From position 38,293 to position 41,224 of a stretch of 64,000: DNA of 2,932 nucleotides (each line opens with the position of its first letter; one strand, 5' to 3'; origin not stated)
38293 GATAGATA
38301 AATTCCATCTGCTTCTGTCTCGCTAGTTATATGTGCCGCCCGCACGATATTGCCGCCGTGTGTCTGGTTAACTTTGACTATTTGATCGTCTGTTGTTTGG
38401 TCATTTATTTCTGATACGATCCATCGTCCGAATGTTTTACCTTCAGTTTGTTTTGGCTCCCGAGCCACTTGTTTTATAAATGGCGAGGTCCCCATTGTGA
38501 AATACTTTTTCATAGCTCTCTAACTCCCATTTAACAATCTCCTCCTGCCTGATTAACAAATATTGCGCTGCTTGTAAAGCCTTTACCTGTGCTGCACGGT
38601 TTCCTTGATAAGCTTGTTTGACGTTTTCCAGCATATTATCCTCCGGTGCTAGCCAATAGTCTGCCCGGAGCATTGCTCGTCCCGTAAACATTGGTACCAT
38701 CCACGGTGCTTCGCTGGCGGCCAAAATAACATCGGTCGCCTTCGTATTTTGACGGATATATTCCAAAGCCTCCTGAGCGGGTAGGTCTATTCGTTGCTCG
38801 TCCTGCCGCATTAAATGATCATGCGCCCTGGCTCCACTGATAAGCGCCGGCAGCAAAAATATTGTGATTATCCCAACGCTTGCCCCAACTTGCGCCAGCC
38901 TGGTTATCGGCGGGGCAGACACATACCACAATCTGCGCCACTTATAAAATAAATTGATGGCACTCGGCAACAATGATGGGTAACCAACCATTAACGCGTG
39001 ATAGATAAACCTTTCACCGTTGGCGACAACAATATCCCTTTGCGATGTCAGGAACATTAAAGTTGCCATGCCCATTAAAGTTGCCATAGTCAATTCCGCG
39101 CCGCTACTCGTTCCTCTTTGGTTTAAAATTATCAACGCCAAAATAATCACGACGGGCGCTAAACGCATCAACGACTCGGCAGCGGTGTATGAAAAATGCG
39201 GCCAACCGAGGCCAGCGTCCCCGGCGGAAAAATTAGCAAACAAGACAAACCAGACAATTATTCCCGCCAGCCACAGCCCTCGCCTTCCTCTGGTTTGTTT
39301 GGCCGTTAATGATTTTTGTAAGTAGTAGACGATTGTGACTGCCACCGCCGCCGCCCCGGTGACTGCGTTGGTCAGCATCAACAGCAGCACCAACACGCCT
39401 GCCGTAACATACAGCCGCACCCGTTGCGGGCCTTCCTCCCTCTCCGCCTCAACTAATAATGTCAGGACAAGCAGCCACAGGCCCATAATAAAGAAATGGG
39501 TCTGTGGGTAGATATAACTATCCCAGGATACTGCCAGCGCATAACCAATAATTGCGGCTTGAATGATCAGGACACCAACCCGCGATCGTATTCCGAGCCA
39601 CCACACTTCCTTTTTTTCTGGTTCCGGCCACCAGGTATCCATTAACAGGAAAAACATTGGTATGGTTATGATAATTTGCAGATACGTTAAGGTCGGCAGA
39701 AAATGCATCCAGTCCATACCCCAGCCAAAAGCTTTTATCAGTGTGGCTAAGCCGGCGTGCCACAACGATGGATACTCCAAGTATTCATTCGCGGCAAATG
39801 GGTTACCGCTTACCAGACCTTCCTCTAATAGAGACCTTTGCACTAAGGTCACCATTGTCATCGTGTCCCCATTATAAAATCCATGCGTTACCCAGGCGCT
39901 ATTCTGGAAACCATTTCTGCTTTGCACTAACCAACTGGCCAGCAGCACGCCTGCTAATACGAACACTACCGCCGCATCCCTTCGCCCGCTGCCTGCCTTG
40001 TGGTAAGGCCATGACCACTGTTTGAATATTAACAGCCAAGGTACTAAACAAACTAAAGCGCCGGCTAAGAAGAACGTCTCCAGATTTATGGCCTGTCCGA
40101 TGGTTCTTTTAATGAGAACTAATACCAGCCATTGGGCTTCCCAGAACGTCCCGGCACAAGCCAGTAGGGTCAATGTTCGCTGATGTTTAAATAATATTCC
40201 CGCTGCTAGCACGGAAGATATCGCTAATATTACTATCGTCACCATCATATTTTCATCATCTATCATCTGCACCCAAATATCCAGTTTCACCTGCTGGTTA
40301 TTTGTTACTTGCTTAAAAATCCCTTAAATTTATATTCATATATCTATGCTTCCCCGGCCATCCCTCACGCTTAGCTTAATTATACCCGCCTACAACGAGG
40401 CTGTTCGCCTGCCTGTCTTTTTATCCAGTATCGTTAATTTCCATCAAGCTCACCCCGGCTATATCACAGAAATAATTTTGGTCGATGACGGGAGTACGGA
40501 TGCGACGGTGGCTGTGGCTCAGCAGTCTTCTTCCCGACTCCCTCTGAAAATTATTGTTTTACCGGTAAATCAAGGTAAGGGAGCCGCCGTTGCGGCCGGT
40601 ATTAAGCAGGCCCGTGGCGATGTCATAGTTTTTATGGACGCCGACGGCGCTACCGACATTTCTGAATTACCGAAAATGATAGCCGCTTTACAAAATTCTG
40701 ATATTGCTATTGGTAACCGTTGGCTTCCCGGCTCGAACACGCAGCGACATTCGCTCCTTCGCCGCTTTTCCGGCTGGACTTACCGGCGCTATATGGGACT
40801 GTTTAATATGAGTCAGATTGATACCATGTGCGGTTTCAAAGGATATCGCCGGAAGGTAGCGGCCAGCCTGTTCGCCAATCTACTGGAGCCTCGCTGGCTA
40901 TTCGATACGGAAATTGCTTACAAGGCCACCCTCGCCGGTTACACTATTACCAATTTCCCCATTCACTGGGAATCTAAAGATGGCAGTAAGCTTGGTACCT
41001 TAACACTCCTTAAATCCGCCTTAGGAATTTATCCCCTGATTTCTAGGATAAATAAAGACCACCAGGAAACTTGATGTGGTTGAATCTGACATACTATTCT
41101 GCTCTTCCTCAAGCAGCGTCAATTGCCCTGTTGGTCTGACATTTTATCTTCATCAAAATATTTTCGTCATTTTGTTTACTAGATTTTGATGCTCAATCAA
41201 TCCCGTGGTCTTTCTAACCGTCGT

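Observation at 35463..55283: Three paralogous pairs of a Dpm1-like GT2 synthase and a GT-C-like polytopic membrane protein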

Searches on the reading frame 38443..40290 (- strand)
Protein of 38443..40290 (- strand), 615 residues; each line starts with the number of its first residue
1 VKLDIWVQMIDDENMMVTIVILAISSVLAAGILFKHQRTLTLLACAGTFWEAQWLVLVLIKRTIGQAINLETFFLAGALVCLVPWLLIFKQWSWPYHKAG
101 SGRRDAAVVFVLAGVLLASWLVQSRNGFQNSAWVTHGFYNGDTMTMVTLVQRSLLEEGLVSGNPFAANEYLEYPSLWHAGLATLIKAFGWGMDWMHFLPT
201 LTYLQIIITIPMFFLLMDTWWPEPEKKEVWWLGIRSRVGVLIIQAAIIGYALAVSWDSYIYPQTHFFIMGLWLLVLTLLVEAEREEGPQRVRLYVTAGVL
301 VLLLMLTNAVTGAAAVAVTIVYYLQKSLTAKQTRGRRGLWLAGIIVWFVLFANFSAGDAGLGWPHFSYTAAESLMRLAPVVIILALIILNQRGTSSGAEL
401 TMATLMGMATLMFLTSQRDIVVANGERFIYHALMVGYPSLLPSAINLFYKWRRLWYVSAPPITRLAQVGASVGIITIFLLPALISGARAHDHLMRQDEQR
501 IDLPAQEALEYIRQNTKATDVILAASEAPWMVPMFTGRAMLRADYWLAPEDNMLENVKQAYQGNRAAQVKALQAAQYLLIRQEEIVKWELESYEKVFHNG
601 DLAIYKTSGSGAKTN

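Call 3: search_protein_families(library=pfam, proteins=[window:38443-40290:-], max_evalue=0.01)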
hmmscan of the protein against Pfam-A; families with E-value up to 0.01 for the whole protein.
window:38443-40290:- (615 aa): 0 families

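Call 5: search_protein_families(library=ncbifam, proteins=[window:38443-40290:-], max_evalue=0.01)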
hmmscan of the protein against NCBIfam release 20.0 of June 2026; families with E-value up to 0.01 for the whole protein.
window:38443-40290:- (615 aa): 1 family
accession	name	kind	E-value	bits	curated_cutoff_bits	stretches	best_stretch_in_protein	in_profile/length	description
NF035940.1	prenyl_rel_EboC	equivalog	0.003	17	250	1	236-324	188-279/292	UbiA-like protein EboC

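Call 11: find_homologous_proteins(query=window:38443-40290:-)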
Query window:38443-40290:- (615 aa): 45 proteins with E <= 0.001 among 8000 candidates.
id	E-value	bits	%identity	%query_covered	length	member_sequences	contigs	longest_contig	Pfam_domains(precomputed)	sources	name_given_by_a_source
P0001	0.0e+0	1371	100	100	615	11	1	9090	-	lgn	-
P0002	6.7e-295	997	75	97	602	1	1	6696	-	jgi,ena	-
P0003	7.4e-259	878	66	96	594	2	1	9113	-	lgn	-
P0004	1.1e-256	871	67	97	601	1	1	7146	-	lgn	-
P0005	1.1e-256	871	66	97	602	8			-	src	-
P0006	1.3e-254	864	65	97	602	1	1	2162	-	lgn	-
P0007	5.1e-254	862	64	97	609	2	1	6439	-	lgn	-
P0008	6.7e-210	717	54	97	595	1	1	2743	-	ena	-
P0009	9.3e-207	706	54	97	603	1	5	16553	-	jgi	-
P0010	4.7e-203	694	52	96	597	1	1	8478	-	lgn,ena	-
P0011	4.4e-193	661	53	97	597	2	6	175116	-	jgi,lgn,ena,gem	-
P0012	1.8e-189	649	51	97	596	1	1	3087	-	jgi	-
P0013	3.5e-166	572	47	96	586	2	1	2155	-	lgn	-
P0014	9.4e-161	554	48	96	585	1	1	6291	-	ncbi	-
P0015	1.1e-158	547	47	96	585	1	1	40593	-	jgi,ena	-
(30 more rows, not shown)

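Call 28: search_solved_structures(query=A1, max_evalue=1)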
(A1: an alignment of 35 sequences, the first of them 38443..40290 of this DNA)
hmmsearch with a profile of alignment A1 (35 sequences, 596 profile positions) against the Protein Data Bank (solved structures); distinct sequences matched with E-value up to 1: 0.

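Call 29: predict_structure(alignment_id=A1)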
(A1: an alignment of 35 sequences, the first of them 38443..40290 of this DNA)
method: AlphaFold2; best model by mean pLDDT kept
length: 615 residues; sequences in the alignment: 35
mean_pLDDT: 91.5   pTM: 0.92
mean pLDDT of the five models: 91.5, 91.2, 90.3, 88.5, 87.0
residues with pLDDT >= 90: 482; 70-90: 112; 50-70: 15; < 50: 6
segments of 3 or more residues with pLDDT < 50: 610-615
pLDDT, mean of each block of 10 residues (from residue 1): 72 91 98 96 98 98 95 97 97 85 93 97 94 87 92 95 92 94 94 92 96 97 93 94 97 90 90 98 94 97 95 96 93 93 97 82 81 89 92 77 95 85 86 96 92 86 91 92 93 93 95 96 83 94 71 91 95 96 94 95 86 42
secondary structure, 60 per line:
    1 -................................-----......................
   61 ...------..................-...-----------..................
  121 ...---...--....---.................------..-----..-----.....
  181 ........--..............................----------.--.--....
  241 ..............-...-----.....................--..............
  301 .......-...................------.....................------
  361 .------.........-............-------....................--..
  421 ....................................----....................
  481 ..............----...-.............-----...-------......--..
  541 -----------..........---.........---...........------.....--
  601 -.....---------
elements in order: H2-33 H39-63 H70-87 H103-123 E127-129 E132-135 H139-155 H176-188 H191-220 H237-254 H264-284 H287-307 H309-327 H334-354 H368-376 H378-389 H397-415 H419-456 H461-494 E499-501 H503-515 E521-523 H531-536 H552-561 H565-573 E577-581 H582-587 E594-598 E602-606

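Call 32: fold_search(model_id=the predicted structure, library=pdb)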
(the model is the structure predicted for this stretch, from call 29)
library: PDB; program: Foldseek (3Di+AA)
matches with E <= 10: 231; with E <= 0.001: 19
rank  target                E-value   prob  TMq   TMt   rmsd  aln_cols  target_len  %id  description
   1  9n9j_I                4.4e-06  1.00  0.46  0.41   8.0       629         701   10  Structure of a GRP94 folding intermediate engaged with a CCDC134- and FKBP11-bound secretory translocon (released 2025-11-19)
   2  7zlh_A                5.5e-06  1.00  0.42  0.40   9.3       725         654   10  Cryo-EM structure of C-mannosyltransferase CeDPY19, in apo state, bound to CMT2-Fab and anti-Fab nanobody (released 2023-01-11)
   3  8b6l_I                6.8e-06  1.00  0.47  0.43   7.7       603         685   12  Subtomogram average of the human Sec61-TRAP-OSTA-translocon (released 2022-12-07)
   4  6c26_A                1.1e-05  1.00  0.43  0.42  10.5       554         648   12  The Cryo-EM structure of a eukaryotic oligosaccharyl transferase complex (released 2018-01-31)
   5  6s7o_A                1.2e-05  1.00  0.47  0.45   8.7       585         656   10  Cryo-EM structure of human oligosaccharyltransferase complex OST-A (released 2019-12-18)
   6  7zlg_A                1.2e-05  1.00  0.40  0.38  10.8       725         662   11  Cryo-EM structure of C-mannosyltransferase CeDPY19, in complex with acceptor peptide and bound to CMT2-Fab and anti-Fa (released 2023-01-11)
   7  6s7t_A                1.9e-05  1.00  0.37  0.34   9.6       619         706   11  Cryo-EM structure of human oligosaccharyltransferase complex OST-B (released 2019-12-18)
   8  6ezn_F                4.0e-05  1.00  0.46  0.44  11.2       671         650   10  Cryo-EM structure of the yeast oligosaccharyltransferase (OST) complex (released 2018-01-17)
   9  7oci_F                6.2e-05  1.00  0.44  0.42  10.2       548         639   10  Cryo-EM structure of yeast Ost6p containing oligosaccharyltransferase complex (released 2022-02-16)
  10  8agc_A                6.2e-05  1.00  0.38  0.35   9.3       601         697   11  Structure of yeast oligosaccharylransferase complex with lipid-linked oligosaccharide and non-acceptor peptide bound (released 2022-12-07)
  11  7zli_A                7.7e-05  1.00  0.45  0.42  10.2       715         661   10  Cryo-EM structure of C-mannosyltransferase CeDPY19, in complex with Dol25-P-Man and bound to CMT2-Fab and anti-Fab nan (released 2023-01-11)
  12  8age_A                8.4e-05  1.00  0.44  0.43   8.9       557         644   10  Structure of yeast oligosaccharylransferase complex with acceptor peptide bound (released 2022-12-07)
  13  8pn9_A                8.4e-05  1.00  0.43  0.41   9.2       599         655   10  Structure of human oligosaccharyltransferase OST-A complex bound to NGI-1 (released 2024-05-08)
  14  8agb_A                9.1e-05  1.00  0.42  0.40  10.7       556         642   12  Structure of yeast oligosaccharylransferase complex with lipid-linked oligosaccharide bound (released 2022-12-07)
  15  3waj                  1.3e-04  1.00  0.40  0.33  13.1       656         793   12  Crystal structure of the Archaeoglobus fulgidus oligosaccharyltransferase (O29867_ARCFU) complex with Zn and sulfate (released 2013-10-30)
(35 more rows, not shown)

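Call 66: search_protein_representatives(alignment_id=A1)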
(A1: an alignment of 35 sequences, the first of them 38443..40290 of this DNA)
Query: 35 sequences, 596 profile positions. Proteins with E-value up to 0.001 (for the whole library): 167; up to 1e-10: 80; up to 1e-30: 64. The best 150 are listed.
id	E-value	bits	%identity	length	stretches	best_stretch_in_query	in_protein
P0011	4.7e-265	897.1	-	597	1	1-595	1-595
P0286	3.3e-244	828.3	-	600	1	1-595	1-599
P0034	1.7e-242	822.7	-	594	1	1-595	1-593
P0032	1.8e-240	816.0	-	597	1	1-595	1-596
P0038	9.0e-237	803.8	-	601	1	1-595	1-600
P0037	2.3e-236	802.4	-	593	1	3-594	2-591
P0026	4.0e-234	795.0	-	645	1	1-594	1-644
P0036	3.2e-228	775.5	-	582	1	14-594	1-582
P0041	3.4e-227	772.1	-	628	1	1-596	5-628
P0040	2.0e-226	769.6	-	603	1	1-595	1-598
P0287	5.9e-224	761.4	-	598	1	1-595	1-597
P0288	5.0e-211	718.7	-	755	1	1-595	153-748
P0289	7.4e-204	695.0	-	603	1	5-595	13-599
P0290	8.4e-203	691.6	-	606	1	1-595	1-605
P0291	8.5e-200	681.6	-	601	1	2-594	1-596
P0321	2.0e-94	333.7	-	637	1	4-554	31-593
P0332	2.2e-53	198.1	-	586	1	3-592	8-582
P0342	2.1e-27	112.3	-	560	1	83-533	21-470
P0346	1.4e-18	83.2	-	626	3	85-177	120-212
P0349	1.6e-16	76.4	-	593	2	84-423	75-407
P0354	1.3e-12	63.5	-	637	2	68-428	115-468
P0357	2.3e-10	56.0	-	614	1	39-430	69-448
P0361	1.5e-09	53.3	-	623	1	23-573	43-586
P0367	1.2e-07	47.1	-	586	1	20-528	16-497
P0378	4.4e-06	41.9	-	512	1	449-595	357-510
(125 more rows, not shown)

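Call 67: search_protein_families(library=pfam, proteins=[P0321, P0332, P0342, P0346, P0349, P0354, P0357, P0361, P0367, P0378], max_evalue=0.01)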
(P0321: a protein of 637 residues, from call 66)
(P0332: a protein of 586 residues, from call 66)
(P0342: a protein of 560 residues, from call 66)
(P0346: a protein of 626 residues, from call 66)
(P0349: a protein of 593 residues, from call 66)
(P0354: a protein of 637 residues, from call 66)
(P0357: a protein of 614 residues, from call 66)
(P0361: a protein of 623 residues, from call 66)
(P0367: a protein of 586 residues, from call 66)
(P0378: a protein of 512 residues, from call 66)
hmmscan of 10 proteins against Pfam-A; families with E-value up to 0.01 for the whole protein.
P0321 (637 aa): 0 families

P0332 (586 aa): 0 families

P0342 (560 aa): 0 families

P0346 (626 aa): 0 families

P0349 (593 aa): 0 families

P0354 (637 aa): 0 families

P0357 (614 aa): 0 families

P0361 (623 aa): 0 families

P0367 (586 aa): 0 families

P0378 (512 aa): 1 family
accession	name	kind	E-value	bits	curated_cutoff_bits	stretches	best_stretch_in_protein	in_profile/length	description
PF20604.3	DUF6798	-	0.0032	17.6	26.9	1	402-425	2-25/61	Domain of unknown function (DUF6798)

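Call 77: search_protein_families(library=pfam, alignment_id=A1, max_evalue=1)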
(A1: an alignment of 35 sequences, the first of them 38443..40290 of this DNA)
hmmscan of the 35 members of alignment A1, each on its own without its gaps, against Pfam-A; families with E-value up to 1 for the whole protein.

A. member 1, window:38443-40290:- (615 aa): 1 family
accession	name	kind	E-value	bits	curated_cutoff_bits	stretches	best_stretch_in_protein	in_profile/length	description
PF20604.3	DUF6798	-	0.074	13.2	26.9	1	506-539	4-36/61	Domain of unknown function (DUF6798)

B. families by the number of members that match (of 35 scanned): 13 families
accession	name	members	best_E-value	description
PF20604.3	DUF6798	18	3.1e-05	Domain of unknown function (DUF6798)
PF03647.18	Tmemb_14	1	0.029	Transmembrane proteins 14C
PF19497.4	DUF6032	1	0.04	Family of unknown function (DUF6032)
PF19832.4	DUF6313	1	0.046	Family of unknown function (DUF6313)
PF20664.2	DUF6814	1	0.076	Family of unknown function (DUF6814)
PF08541.16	ACP_syn_III_C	1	0.077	3-Oxoacyl-[acyl-carrier-protein (ACP)] synthase III C terminal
PF06052.18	3-HAO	1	0.08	3-hydroxyanthranilic acid dioxygenase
PF12769.12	PNTB_4TM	1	0.092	4TM region of pyridine nucleotide transhydrogenase, mitoch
PF01350.22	Flavi_NS4A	1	0.095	Flavivirus non-structural protein NS4A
PF11636.13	Troponin-I_N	1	0.23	Troponin I residues 1-32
PF03843.18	Slp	1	0.31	Outer membrane lipoprotein Slp family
PF06809.16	NPDC1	1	0.49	Neural proliferation differentiation control-1 protein (NPDC1)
PF20040.4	DUF6442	1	0.55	Family of unknown function (DUF6442)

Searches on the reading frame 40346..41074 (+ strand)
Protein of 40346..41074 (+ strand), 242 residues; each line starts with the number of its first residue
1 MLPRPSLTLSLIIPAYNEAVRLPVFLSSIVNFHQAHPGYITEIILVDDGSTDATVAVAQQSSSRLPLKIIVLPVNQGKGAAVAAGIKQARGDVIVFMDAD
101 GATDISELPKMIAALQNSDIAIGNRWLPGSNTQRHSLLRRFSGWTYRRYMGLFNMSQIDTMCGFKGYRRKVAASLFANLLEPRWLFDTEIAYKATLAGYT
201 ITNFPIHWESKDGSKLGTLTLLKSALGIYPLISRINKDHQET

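Call 3: search_protein_families(library=pfam, proteins=[window:40346-41074:+], max_evalue=0.01)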
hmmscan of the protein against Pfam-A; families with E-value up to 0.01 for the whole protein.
window:40346-41074:+ (242 aa): 3 families
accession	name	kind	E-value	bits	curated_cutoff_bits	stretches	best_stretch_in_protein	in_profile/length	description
PF00535.33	Glycos_transf_2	-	5.6e-34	117.9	23.3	1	10-175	1-167/168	Glycosyl transferase family 2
PF13641.12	Glyco_tranf_2_3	-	2e-11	44.8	27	1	9-121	3-117/230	Glycosyltransferase like family 2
PF10111.15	Glyco_tranf_2_2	-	0.00019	21.5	27.3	1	40-116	29-107/276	Glycosyltransferase like family 2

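Call 5: search_protein_families(library=ncbifam, proteins=[window:40346-41074:+], max_evalue=0.01)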
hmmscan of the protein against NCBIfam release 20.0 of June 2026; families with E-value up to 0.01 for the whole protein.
window:40346-41074:+ (242 aa): 22 families
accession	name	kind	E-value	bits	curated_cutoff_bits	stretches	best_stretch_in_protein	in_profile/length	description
NF041875.1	EPS_EpsD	equivalog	3.2e-16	59.6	370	1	9-108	1-97/325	exopolysaccharide biosynthesis glycosyltransferase EpsD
TIGR04283.1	glyco_like_mftF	equivalog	1.4e-15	57.5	182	1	9-123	1-105/221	TIGR04283 family arsenosugar biosynthesis glycosyltransferase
NF007986.1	PRK10714.1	equivalog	1.4e-15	57.1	529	1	9-174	8-171/316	undecaprenyl-phosphate 4-deoxy-4-formamido-L-arabinose transferase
NF058614.1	PPMAGASynPpgS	equivalog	2.1e-15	56.8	370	1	11-142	4-131/226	polyprenyl-phospho-N-acetylgalactosaminyl synthase PpgS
NF007482.0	PRK10073.1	equivalog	8.1e-15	54.6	423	1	8-120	7-117/334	glycosyltransferase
TIGR04182.1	glyco_TIGR04182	equivalog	1.3e-14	54.2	325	1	10-237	3-219/293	S-layer glycoprotein N-glycosyltransferase AglJ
NF047588.1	GlcsyltransPgfSStrep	equivalog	1.6e-14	53.9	500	1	8-175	2-167/308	glycosyltransferase PgfS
NF010496.0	PRK13915.1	equivalog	2.3e-14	53.2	262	1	7-103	31-129/307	glucosyl-3-phosphoglycerate synthase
TIGR03965.1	mycofact_glyco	equivalog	2.3e-14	53.1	280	1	8-128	75-193/467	mycofactocin biosynthesis glycosyltransferase MftF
TIGR03937.1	PgaC_IcaA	equivalog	2.5e-14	53.1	422.3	1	9-118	47-153/407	poly-beta-1,6-N-acetyl-D-glucosamine synthase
NF041391.1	DPhHxTase_Halo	equivalog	1.6e-12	46.9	375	1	15-215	3-190/213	dolichyl-phosphate hexose transferase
TIGR04242.1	nodulat_NodC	equivalog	1e-10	41.2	550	1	10-134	51-175/395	chitooligosaccharide synthase NodC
TIGR03111.1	glyc2_xrt_Gpos1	hypoth_equivalog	1.3e-10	40.7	363.95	1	9-118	51-159/439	TIGR03111 family XrtG-associated glycosyltransferase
NF038302.1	EPS_HpsE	equivalog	1.9e-10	40.2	300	1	8-103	2-99/307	hormogonium polysaccharide biosynthesis glycosyltransferase HpsE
NF047683.1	TeichurnBiosyTuaG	equivalog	6.2e-10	39.1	400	1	8-121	7-117/252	teichuronic acid biosynthesis protein TuaG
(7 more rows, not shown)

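Call 8: search_solved_structures(query=window:40346-41074:+, max_evalue=0.001)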
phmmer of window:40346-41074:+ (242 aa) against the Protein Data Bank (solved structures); distinct sequences matched with E-value up to 0.001: 29.
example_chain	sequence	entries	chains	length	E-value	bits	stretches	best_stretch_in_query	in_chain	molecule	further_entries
5mlz_A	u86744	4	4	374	7.5e-22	81.2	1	6-222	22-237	Dolichol monophosphate mannose synthase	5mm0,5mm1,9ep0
9bhc_C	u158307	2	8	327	3.2e-13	53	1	6-176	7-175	Undecaprenyl-phosphate 4-deoxy-4-formamido-L-arabinose transferase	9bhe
8vxh_A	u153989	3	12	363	4.3e-13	52.6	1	5-176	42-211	Undecaprenyl-phosphate 4-deoxy-4-formamido-L-arabinose transferase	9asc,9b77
9hwj_A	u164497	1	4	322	7e-12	48.6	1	5-174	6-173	Undecaprenyl-phosphate 4-deoxy-4-formamido-L-arabinose transferase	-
2z87_A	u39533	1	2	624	3.8e-09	39.7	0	9-104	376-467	Chondroitin synthase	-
2z86_A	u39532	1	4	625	3.8e-09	39.6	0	9-104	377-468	Chondroitin synthase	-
5tze_C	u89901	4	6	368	4e-09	39.6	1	9-109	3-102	Glycosyl transferase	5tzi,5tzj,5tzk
5tz8_A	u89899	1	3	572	8.6e-09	38.5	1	9-108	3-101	Glycosyl transferase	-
5ekp_C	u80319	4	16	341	3.1e-08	36.7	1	6-108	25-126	Uncharacterized glycosyltransferase sll0501 | Glycosyltransferase sll0501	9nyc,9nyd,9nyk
5eke_A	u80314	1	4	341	3.1e-08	36.7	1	6-108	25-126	Uncharacterized glycosyltransferase sll0501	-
9nye_A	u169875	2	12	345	3.1e-08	36.6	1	6-108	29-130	Glycosyltransferase sll0501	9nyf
4y6n_A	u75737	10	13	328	5.9e-08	35.8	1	6-100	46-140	Glucosyl-3-phosphoglycerate synthase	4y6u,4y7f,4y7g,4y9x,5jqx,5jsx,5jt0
3e25_A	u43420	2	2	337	6.2e-08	35.7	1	6-100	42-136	Putative uncharacterized protein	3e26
4ddz_A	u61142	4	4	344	6.5e-08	35.6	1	6-100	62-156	GLUCOSYL-3-PHOSPHOGLYCERATE SYNTHASE (GpgS) | Glucosyl-3-phosphoglycerate synthase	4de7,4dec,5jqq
5hea_A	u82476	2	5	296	1.1e-07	34.8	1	9-137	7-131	Putative glycosyltransferase (GalT1)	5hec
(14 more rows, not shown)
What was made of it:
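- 40346..41074 (+): GT2b: soluble DPMS-like synthase candidate (242 aa), divergent from M1 with a 55-nt gap. PfDPMS 7.5e-22 over residues 6-222 (call 8).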
